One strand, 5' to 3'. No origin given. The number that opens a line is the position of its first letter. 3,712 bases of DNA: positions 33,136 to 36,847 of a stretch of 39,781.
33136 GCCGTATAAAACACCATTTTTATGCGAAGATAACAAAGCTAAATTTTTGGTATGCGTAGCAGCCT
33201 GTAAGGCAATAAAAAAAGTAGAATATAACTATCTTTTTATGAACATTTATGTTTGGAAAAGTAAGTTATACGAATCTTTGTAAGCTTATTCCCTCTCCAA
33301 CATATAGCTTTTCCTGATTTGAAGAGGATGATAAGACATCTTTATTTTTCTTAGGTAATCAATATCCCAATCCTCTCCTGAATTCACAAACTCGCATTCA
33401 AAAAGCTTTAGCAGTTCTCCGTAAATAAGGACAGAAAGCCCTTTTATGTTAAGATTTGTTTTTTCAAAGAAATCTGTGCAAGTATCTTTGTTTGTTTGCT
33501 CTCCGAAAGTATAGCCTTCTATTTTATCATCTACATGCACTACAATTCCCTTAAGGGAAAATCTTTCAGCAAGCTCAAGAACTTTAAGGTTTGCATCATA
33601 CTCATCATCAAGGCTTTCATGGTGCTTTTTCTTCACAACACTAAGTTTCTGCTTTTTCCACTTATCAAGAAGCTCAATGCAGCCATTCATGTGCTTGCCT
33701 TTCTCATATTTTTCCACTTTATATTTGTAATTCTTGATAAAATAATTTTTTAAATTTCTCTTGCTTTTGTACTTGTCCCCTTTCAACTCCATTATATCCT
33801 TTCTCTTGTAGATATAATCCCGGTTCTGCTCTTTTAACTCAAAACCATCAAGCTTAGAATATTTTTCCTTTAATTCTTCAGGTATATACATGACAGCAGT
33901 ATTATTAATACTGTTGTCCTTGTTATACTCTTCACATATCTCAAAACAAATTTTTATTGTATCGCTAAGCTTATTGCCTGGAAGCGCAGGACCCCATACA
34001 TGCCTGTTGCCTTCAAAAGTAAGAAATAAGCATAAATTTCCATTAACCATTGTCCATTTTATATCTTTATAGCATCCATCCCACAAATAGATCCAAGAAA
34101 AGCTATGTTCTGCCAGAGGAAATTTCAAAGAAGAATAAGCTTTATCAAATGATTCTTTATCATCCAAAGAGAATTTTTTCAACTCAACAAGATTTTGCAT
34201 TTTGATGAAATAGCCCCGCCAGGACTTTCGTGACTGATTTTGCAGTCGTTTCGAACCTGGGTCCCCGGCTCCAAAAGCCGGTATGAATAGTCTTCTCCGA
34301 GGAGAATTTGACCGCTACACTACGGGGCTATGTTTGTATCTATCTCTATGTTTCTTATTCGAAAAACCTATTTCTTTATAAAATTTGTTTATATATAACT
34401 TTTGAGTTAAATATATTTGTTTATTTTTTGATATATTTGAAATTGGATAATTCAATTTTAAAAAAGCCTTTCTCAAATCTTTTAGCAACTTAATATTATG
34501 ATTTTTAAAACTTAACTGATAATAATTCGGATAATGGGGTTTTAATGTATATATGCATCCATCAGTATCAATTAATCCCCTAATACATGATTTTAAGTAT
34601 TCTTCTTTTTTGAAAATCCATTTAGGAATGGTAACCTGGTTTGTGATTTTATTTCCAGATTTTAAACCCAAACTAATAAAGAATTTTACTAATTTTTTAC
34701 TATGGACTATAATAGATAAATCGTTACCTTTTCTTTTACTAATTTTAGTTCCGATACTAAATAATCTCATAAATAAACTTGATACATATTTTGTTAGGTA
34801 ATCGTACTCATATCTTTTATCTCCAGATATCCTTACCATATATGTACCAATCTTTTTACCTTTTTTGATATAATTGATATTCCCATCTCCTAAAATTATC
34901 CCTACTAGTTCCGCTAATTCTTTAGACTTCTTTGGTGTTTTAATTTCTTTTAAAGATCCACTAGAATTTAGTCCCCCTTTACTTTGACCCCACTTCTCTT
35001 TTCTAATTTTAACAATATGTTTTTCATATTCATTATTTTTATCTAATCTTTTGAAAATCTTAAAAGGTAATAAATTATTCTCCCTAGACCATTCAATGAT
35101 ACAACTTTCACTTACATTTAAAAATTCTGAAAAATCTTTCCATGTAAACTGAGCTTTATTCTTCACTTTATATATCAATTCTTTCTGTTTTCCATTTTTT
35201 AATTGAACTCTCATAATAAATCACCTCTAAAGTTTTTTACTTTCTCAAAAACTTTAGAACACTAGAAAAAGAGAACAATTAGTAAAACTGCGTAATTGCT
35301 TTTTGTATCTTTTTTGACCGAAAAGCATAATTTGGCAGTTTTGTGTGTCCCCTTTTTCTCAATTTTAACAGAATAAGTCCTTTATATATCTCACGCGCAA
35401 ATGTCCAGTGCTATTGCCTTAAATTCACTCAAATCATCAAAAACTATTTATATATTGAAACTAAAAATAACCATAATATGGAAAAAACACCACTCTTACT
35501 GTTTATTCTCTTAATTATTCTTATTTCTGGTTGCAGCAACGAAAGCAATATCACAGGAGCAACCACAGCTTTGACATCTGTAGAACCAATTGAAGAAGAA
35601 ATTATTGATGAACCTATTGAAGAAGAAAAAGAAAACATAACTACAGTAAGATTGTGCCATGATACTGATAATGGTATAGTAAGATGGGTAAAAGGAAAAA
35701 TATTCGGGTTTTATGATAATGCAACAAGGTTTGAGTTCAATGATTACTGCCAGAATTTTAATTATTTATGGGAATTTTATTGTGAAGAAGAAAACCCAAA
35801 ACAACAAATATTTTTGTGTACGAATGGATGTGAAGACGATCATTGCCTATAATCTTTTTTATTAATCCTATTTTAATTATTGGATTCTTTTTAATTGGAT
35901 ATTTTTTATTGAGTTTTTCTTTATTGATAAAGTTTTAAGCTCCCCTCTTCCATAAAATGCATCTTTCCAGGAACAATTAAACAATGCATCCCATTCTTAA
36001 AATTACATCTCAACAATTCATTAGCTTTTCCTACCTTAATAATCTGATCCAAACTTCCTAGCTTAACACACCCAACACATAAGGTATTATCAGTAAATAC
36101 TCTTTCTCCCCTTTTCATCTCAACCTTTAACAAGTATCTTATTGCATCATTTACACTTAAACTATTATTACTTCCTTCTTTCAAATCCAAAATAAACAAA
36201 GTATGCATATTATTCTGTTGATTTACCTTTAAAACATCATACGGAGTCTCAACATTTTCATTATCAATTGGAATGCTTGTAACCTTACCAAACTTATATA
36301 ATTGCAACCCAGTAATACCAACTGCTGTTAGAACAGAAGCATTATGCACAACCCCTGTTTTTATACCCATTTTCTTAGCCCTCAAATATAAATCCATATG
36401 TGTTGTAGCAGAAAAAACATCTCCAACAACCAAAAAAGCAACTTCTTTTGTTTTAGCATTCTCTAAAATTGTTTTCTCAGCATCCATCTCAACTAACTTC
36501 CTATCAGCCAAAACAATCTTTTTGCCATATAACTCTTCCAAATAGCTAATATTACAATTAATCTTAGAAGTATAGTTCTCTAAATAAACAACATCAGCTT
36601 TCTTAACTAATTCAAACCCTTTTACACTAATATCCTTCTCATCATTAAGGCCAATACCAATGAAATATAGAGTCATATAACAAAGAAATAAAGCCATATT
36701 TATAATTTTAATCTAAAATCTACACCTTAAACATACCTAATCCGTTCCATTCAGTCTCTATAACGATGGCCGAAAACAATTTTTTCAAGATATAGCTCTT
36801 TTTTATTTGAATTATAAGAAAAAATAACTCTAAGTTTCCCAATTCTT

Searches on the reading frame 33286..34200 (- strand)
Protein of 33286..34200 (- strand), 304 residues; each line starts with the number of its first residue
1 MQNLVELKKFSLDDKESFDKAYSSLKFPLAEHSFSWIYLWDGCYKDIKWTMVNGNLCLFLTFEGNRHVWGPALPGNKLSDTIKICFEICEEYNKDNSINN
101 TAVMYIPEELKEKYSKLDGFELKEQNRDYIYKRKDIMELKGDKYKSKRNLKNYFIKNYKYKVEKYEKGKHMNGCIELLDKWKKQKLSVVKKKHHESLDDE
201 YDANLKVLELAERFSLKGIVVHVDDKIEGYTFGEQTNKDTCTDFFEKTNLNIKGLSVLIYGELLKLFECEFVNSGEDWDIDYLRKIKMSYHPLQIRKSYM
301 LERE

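Call 15: search_protein_families(library=pfam, proteins=[window:33286-34200:-])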
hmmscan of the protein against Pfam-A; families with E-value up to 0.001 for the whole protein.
window:33286-34200:- (304 aa): 1 family
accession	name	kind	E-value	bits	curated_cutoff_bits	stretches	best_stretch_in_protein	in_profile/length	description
PF09924.15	LPG_synthase_C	-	5e-29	101.7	27.5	1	31-301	10-297/298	Phosphatidylglycerol lysyltransferase, C-terminal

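Call 49: search_protein_families(library=ncbifam, proteins=[window:33286-34200:-])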
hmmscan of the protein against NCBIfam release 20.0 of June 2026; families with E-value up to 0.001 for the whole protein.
window:33286-34200:- (304 aa): 0 families

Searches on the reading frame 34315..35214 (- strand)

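Call 15: search_protein_families(library=pfam, proteins=[window:34315-35214:-])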
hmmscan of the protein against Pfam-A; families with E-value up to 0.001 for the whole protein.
window:34315-35214:- (299 aa): 1 family
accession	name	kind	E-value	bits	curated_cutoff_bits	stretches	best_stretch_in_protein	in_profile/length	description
PF14528.11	LAGLIDADG_3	-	6.9e-07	29.9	22.5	1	208-283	4-82/82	LAGLIDADG-like domain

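Call 49: search_protein_families(library=ncbifam, proteins=[window:34315-35214:-])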
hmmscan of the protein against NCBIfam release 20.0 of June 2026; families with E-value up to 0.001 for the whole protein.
window:34315-35214:- (299 aa): 2 families
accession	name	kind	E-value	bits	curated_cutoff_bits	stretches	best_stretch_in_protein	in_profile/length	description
NF038162.1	RtcB_rel_intein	exception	1.1e-07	30.3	1150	1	96-262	236-408/961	intein-containing RtcB family protein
NF011287.0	PRK14698.1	equivalog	4.3e-07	28.3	1238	1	87-220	379-499/1017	V-type ATP synthase subunit A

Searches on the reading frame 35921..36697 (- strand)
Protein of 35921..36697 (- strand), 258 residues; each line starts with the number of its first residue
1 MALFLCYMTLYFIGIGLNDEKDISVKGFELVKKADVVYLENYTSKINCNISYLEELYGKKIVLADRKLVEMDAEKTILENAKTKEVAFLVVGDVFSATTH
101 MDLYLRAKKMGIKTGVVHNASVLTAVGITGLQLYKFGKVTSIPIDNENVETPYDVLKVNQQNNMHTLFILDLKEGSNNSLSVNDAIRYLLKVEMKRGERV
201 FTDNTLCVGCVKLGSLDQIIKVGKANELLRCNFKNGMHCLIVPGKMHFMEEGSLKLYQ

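Call 15: search_protein_families(library=pfam, proteins=[window:35921-36697:-])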
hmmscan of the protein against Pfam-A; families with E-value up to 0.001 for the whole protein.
window:35921-36697:- (258 aa): 1 family
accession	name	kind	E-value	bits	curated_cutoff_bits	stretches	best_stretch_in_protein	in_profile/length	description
PF00590.25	TP_methylase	-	5.8e-19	69.3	27.8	1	9-228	1-211/212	Tetrapyrrole (Corrin/Porphyrin) Methylases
